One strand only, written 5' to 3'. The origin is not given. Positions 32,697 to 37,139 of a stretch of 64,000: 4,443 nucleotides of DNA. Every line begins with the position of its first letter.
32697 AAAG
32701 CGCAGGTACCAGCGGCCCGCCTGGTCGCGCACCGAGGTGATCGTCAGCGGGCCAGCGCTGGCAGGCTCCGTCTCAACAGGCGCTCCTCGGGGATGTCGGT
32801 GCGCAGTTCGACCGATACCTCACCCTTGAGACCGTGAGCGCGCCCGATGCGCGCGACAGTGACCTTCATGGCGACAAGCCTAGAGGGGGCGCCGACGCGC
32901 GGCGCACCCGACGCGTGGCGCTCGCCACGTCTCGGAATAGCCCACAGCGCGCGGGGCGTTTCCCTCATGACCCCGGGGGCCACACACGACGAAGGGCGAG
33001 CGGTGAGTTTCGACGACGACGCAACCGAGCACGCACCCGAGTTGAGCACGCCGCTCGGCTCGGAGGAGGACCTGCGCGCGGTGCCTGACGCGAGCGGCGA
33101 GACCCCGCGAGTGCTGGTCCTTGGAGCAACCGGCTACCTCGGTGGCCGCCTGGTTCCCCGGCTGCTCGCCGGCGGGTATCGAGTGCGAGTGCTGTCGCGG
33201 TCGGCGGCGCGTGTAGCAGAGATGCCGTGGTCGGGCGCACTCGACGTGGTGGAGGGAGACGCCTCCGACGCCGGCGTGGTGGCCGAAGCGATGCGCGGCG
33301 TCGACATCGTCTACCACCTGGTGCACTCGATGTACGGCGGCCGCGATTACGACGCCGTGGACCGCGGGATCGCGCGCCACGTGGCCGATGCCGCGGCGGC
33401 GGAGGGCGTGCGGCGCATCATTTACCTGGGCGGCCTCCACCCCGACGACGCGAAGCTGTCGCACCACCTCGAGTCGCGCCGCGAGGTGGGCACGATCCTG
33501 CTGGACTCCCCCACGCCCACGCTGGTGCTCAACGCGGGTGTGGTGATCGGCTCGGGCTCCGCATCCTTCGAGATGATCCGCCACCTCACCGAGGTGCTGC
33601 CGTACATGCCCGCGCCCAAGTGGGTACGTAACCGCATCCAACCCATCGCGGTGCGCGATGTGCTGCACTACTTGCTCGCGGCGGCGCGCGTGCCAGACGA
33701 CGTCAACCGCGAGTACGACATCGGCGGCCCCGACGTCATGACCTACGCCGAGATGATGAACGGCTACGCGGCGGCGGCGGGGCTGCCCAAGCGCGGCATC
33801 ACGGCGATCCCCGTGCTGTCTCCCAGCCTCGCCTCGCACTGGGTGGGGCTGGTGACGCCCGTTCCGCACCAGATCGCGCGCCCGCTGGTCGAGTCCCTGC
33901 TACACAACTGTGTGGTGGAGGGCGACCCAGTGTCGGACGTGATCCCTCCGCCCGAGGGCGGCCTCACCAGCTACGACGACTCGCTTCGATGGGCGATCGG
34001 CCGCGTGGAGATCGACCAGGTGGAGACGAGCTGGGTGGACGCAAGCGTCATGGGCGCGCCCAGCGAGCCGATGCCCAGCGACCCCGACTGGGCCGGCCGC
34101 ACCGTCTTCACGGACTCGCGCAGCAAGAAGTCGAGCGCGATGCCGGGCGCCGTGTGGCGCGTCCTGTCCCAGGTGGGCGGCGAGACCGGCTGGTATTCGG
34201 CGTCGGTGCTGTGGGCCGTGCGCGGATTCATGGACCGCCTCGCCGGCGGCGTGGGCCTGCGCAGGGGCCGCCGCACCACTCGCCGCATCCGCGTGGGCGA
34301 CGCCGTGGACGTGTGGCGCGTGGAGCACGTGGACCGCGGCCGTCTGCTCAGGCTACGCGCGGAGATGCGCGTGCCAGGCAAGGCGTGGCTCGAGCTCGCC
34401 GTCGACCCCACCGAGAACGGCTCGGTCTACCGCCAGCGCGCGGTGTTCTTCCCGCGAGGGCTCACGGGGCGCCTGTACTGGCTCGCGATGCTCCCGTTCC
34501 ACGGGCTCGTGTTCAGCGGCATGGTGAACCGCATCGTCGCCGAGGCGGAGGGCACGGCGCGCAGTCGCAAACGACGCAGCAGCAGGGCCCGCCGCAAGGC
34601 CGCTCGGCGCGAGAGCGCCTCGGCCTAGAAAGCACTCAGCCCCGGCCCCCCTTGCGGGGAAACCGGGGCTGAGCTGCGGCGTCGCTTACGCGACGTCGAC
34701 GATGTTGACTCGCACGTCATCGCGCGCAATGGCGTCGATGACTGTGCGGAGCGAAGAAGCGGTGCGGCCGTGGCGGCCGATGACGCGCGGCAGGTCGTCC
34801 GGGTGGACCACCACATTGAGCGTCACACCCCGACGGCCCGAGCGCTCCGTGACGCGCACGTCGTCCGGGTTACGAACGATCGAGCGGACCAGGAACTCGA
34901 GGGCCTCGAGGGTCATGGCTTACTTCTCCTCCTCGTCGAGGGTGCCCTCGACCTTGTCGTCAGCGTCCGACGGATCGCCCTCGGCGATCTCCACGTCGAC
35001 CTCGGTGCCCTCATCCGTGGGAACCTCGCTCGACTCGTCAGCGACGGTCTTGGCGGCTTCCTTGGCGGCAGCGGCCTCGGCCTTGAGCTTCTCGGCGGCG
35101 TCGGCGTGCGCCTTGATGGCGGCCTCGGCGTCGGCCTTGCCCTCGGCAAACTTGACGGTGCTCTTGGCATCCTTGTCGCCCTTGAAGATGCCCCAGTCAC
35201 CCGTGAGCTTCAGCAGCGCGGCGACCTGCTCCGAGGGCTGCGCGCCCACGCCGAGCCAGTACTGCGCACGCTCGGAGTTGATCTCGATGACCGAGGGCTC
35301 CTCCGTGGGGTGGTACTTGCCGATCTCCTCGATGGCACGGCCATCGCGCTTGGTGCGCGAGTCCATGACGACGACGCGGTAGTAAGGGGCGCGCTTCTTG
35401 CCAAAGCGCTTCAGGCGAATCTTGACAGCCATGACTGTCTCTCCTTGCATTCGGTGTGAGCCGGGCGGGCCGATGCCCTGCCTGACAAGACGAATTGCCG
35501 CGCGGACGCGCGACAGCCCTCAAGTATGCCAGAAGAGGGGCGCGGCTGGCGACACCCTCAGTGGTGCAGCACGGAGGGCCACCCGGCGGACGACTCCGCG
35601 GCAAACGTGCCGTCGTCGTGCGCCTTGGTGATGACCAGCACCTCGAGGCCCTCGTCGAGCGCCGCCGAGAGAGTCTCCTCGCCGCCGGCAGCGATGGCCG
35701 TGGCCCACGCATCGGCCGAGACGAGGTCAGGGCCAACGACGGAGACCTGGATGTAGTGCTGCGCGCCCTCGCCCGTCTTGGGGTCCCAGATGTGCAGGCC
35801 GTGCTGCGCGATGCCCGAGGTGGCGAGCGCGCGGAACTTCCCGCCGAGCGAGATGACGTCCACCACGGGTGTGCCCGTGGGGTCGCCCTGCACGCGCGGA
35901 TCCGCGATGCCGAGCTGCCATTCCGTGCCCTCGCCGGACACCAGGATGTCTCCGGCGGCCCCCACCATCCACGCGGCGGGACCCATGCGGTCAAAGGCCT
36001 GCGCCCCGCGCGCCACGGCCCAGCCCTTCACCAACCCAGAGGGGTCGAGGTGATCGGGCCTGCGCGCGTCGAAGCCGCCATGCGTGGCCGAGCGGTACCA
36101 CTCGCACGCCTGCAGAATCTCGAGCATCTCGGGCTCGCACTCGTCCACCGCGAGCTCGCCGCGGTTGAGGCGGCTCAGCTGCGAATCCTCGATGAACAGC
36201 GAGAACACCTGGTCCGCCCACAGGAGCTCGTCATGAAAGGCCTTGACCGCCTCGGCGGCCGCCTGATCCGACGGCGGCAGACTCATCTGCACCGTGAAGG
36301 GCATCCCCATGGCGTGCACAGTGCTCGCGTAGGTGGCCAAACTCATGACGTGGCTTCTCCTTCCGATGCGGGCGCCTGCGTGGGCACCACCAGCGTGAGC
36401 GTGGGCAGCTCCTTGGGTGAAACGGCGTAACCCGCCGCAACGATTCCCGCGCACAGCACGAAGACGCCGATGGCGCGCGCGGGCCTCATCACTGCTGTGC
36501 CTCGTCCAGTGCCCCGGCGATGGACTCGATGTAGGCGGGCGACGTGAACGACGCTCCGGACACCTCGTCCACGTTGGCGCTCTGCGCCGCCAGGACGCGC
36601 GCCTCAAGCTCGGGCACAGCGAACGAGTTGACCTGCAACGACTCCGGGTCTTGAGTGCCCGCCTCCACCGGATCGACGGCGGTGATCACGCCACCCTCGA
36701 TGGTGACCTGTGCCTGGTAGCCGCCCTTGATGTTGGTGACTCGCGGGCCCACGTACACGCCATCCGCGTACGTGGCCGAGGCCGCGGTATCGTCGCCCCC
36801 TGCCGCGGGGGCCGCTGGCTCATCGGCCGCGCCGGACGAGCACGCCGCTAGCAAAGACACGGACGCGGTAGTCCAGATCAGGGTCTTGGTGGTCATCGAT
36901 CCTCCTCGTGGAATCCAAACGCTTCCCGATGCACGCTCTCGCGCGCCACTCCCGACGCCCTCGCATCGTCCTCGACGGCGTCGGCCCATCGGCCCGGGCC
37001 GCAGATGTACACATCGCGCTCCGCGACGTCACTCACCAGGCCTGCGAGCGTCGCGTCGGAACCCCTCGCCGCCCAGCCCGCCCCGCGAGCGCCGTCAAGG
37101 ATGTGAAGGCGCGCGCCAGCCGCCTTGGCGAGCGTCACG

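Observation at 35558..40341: Duplicated FMN-binding/NOX-like reductase modules with ApbE: a putative trans-membrane electron-export system inserted between rpsP and the ffh block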

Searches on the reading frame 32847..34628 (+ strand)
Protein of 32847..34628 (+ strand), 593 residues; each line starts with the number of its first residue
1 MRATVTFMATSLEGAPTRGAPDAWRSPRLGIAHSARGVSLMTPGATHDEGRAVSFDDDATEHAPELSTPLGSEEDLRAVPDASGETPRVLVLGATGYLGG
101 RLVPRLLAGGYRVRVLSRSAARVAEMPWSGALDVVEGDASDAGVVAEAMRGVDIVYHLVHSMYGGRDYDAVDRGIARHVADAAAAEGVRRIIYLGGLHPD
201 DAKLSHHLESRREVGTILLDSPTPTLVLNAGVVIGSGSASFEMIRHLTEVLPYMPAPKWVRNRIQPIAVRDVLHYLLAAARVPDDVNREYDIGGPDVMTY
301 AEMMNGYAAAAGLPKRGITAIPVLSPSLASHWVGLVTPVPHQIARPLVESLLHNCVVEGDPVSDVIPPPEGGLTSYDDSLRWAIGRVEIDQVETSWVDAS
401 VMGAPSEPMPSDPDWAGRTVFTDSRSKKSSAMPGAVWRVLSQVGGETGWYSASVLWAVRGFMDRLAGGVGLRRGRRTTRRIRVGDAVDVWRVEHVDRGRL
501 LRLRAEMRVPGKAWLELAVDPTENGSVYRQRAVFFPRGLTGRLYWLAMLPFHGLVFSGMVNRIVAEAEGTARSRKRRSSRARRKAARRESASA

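Call 3: search_protein_families(library=pfam, proteins=[window:32847-34628:+], max_evalue=0.01)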
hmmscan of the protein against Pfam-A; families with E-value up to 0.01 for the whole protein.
window:32847-34628:+ (593 aa): 6 families
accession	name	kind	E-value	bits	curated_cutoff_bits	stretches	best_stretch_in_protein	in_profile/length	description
PF11066.14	DUF2867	-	2.9e-38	131.8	27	1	415-559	1-142/142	Protein of unknown function (DUF2867)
PF13460.12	NAD_binding_10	-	7.5e-20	72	27.2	1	93-203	1-105/184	NAD(P)H-binding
PF05368.20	NmrA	-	3.9e-14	53.4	27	1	87-195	3-106/298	NmrA-like family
PF01370.27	Epimerase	-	7.4e-11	42.4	20.9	1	89-195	1-114/240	NAD dependent epimerase/dehydratase family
PF01073.25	3Beta_HSD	-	5.3e-07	29.4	22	1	90-194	1-114/280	3-beta hydroxysteroid dehydrogenase/isomerase family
PF16363.11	GDP_Man_Dehyd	-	0.003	17.5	27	1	90-158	1-82/332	GDP-mannose 4,6 dehydratase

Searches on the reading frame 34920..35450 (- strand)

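Call 3: search_protein_families(library=pfam, proteins=[window:34920-35450:-], max_evalue=0.01)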
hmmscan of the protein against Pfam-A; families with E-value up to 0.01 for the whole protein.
window:34920-35450:- (176 aa): 1 family
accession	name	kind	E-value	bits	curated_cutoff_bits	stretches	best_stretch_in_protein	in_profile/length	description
PF00886.24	Ribosomal_S16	-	2.9e-26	91.6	27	1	15-73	1-62/62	Ribosomal protein S16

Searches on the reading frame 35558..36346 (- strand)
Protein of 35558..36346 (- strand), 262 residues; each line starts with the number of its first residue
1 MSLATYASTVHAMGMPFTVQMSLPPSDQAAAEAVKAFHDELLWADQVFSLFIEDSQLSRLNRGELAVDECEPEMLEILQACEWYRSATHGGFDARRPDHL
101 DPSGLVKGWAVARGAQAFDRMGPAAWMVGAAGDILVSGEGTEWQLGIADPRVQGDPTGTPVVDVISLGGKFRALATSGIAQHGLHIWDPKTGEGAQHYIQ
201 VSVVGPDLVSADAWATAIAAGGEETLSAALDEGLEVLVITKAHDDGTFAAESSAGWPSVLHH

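Call 62: search_protein_representatives(protein=window:35558-36346:-)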
Query: 262 residues. Proteins with E-value up to 0.001 (for the whole library): 6780; up to 1e-10: 1147; up to 1e-30: 43. The best 150 are listed.
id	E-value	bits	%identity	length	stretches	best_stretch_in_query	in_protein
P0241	8.9e-74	264.6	54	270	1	4-259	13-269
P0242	3.4e-64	233.2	53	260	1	13-258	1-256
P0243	1.7e-57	211.3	51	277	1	9-259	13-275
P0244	1.7e-54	201.4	47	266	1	8-259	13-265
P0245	8.1e-49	182.8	75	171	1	144-260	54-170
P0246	4.5e-38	147.6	43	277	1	24-225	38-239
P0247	1.4e-37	146.0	46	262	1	11-222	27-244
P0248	1.1e-36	143.1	44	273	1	24-239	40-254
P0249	5.9e-36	140.7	43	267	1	10-227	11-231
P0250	5.7e-35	137.4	43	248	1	11-227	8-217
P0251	3.8e-34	134.7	44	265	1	7-258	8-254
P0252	4.0e-34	134.7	40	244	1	12-244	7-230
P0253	4.5e-34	134.5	37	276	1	4-241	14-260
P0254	5.8e-34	134.1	43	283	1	9-247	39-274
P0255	1.0e-33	133.3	40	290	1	13-255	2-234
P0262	1.5e-32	129.5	38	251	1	9-246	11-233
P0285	2.0e-30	122.5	36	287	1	5-255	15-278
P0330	4.6e-27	111.5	35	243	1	10-240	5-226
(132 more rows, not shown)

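Call 69: search_solved_structures(query=window:35558-36346:-, max_evalue=0.001, show_alignments=2)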
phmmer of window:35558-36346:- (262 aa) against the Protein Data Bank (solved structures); distinct sequences matched with E-value up to 0.001: 10.
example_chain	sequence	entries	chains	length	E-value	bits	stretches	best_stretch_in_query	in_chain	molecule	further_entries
4xgw_A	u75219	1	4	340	3.1e-12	49.8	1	97-245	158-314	FAD:protein FMN transferase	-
2o18_A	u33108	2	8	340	1.1e-11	48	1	99-245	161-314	Thiamine biosynthesis lipoprotein apbE | FAD:protein FMN transferase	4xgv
4xgx_A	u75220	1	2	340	5.7e-11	45.6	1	99-245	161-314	FAD:protein FMN transferase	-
6nxi_A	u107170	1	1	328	1.5e-08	37.7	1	99-250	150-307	FAD:protein FMN transferase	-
3pnd_A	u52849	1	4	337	2.2e-08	37.1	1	89-242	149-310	Thiamine biosynthesis lipoprotein ApbE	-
6nxj_A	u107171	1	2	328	8.5e-08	35.2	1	99-250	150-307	FAD:protein FMN transferase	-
1vrm_A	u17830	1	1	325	1.1e-06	31.6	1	100-229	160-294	hypothetical protein TM1553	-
4xdt_A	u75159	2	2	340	0.0001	25.1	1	132-232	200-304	FAD:protein FMN transferase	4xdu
4ifu_A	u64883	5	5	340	0.00019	24.2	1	132-232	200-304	FAD:protein FMN transferase | Thiamine biosynthesis lipoprotein ApbE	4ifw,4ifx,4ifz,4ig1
7mgt_A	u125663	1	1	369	0.00023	23.9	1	132-232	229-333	FAD:protein FMN transferase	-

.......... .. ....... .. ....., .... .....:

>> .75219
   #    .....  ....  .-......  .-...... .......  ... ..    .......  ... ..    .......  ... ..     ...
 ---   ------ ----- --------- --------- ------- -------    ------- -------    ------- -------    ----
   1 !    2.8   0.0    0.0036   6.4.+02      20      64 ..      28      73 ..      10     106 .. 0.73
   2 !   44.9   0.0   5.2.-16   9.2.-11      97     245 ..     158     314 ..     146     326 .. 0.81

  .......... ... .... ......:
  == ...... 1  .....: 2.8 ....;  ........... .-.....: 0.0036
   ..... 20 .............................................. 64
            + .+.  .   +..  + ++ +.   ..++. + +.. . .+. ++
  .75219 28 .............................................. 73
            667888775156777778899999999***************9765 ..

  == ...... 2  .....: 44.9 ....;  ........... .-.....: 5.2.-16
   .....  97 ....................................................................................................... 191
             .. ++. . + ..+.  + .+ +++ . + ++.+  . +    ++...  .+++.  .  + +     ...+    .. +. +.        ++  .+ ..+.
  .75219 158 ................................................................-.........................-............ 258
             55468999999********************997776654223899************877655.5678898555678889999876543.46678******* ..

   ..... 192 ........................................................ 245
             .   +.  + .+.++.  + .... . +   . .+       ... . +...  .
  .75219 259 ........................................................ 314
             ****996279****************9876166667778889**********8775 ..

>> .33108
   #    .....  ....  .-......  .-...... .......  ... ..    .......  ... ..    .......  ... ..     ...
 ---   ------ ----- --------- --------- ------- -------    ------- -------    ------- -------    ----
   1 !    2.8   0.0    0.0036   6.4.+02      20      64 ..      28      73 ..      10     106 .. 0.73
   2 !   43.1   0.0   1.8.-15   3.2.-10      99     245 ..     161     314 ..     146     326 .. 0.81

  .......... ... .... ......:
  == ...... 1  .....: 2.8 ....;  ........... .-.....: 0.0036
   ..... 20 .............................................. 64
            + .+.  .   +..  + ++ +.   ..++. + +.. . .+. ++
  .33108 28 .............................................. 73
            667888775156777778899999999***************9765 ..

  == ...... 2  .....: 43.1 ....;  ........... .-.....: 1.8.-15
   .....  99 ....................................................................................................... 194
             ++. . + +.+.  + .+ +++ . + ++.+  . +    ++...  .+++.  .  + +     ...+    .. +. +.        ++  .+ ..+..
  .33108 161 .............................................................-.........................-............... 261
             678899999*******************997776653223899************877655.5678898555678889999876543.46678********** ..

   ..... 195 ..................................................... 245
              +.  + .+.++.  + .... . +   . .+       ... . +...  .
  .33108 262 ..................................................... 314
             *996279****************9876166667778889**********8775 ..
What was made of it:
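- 35558..36346 (-): ApbE-family FAD:protein FMN transferase, 262 aa, with no signal peptide. It starts 12 residues before the conserved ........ motif. Conserved family motifs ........, ALATSG, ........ and DAWATAI are present. Matches PDB ApbE 4XGW/2O18 at 3e-12 (call 69).
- On ApbE flavin transferase (canonical, extracytoplasmic): Matches E. coli and Salmonella ApbE structures at 3e-12 (call 69).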

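Call 75: find_encoding_contigs(protein=P0262, flank=5000, max_places=2)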
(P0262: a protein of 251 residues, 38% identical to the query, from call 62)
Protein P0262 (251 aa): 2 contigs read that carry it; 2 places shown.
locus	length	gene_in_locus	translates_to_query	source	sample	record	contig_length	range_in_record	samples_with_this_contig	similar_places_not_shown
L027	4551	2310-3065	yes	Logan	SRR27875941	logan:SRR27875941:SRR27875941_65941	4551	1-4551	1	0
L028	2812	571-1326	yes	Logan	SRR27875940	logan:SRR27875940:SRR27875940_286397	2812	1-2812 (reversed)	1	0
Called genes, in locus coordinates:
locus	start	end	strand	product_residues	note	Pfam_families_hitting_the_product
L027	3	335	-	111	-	?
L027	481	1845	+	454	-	PF01794:Ferric_reduct, PF08022:FAD_binding_8, PF00175:NAD_binding_1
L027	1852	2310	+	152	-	PF04205:FMN_bind (weak)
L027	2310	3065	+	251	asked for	PF02424:ApbE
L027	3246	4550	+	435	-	?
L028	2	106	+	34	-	?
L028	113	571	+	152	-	PF04205:FMN_bind (weak)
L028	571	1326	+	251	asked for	PF02424:ApbE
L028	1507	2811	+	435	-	?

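Call 76: find_encoding_contigs(protein=P0330, flank=5000, max_places=2)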
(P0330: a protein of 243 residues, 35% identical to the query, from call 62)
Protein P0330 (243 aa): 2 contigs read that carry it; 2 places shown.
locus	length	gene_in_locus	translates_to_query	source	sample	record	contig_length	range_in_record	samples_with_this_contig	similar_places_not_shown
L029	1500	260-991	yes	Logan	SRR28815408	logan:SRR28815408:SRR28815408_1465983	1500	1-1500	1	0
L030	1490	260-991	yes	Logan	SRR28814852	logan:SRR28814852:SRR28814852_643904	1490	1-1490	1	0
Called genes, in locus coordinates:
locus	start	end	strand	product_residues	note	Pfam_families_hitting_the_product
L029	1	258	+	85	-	?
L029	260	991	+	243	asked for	PF02424:ApbE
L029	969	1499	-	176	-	?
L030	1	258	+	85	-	?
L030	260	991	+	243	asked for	PF02424:ApbE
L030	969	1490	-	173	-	?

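Call 77: find_encoding_contigs(protein=P0285, flank=5000, max_places=2)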
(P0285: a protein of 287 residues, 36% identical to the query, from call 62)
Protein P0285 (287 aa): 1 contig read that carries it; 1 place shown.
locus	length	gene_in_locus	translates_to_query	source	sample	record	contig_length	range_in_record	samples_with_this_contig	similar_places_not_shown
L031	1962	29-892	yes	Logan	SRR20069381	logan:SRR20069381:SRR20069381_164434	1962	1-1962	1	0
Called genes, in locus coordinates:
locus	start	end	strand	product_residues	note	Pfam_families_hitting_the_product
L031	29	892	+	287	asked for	PF02424:ApbE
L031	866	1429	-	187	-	PF13279:4HBT_2, PF03061:4HBT (weak)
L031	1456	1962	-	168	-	?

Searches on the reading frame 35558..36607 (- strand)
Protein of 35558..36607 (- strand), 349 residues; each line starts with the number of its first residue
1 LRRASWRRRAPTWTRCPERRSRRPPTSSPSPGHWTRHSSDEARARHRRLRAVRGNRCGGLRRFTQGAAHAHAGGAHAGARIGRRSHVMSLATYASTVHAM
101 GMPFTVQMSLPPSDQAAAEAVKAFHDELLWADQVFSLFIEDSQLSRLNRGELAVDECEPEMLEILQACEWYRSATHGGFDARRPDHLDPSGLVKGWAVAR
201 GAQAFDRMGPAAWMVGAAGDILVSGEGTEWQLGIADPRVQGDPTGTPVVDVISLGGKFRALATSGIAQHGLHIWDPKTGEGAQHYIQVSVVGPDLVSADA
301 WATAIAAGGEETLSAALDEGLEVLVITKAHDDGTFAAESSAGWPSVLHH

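Call 3: search_protein_families(library=pfam, proteins=[window:35558-36607:-], max_evalue=0.01)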
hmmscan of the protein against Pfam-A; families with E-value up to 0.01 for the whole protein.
window:35558-36607:- (349 aa): 1 family
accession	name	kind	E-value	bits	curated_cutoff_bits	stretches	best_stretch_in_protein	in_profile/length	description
PF02424.20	ApbE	-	9.1e-33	114.3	25.6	2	186-323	125-264/266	ApbE family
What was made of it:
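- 35558..36346 (-): Pfam ApbE 9.1e-33 (call 3).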

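Call 4: search_protein_families(library=ncbifam, proteins=[window:35558-36607:-], max_evalue=0.01)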
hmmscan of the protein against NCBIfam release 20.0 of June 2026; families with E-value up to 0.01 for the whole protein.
window:35558-36607:- (349 aa): 1 family
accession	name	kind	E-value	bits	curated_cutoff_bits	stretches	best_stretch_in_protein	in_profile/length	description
NF007774.0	PRK10461.1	equivalog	2.4e-12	46.4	498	1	187-332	181-333/351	FAD:protein FMN transferase ApbE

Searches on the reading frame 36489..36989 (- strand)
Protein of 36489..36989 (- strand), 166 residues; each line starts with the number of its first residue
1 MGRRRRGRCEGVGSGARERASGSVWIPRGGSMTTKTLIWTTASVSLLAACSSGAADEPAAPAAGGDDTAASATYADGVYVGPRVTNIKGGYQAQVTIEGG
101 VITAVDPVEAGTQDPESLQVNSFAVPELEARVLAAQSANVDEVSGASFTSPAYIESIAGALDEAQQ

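Call 3: search_protein_families(library=pfam, proteins=[window:36489-36989:-], max_evalue=0.01)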
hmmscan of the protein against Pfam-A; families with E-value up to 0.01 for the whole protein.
window:36489-36989:- (166 aa): 1 family
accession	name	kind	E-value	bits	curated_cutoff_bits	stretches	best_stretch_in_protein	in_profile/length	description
PF04205.19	FMN_bind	-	8.9e-05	23.5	22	1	90-161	5-76/77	FMN-binding domain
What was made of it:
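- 36489..36896 (-): FMN_bind B: 135-aa FMN-binding lipoprotein. The lipobox LLAAC is at 36840-36854. The flavinylation motif DEVSGAS is at 36549-36569, with Ser116 as the predicted target. Pfam FMN_bind 8.9e-5 (call 3).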

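Call 4: search_protein_families(library=ncbifam, proteins=[window:36489-36989:-], max_evalue=0.01)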
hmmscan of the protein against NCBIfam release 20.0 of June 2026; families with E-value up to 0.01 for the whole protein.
window:36489-36989:- (166 aa): 0 families

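Call 74: search_solved_structures(query=window:36489-36896:-, max_evalue=1, show_alignments=1)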
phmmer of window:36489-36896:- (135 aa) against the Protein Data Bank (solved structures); distinct sequences matched with E-value up to 1: 3.
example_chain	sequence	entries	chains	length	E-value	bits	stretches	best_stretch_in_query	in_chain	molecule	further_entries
8p2a_A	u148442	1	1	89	1.3e-10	45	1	57-133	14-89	FMN-binding domain-containing protein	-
8p2b_A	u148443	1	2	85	0.001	22.7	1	59-133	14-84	Clostridiaceae bacterium FMN4 domain 1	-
7mbz_E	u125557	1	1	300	0.85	13.3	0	10-74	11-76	Lipoprotein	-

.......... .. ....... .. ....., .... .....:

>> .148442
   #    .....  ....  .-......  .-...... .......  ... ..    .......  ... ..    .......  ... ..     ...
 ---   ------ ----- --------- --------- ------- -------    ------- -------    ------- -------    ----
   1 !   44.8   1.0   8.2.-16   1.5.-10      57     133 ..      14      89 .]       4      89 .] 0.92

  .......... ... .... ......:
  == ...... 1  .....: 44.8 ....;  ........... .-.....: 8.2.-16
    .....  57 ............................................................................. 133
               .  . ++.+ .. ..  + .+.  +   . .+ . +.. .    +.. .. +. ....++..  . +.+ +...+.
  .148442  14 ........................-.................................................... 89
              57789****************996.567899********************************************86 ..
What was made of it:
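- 36489..36896 (-): 8P2A match at 1.3e-10 (call 74).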
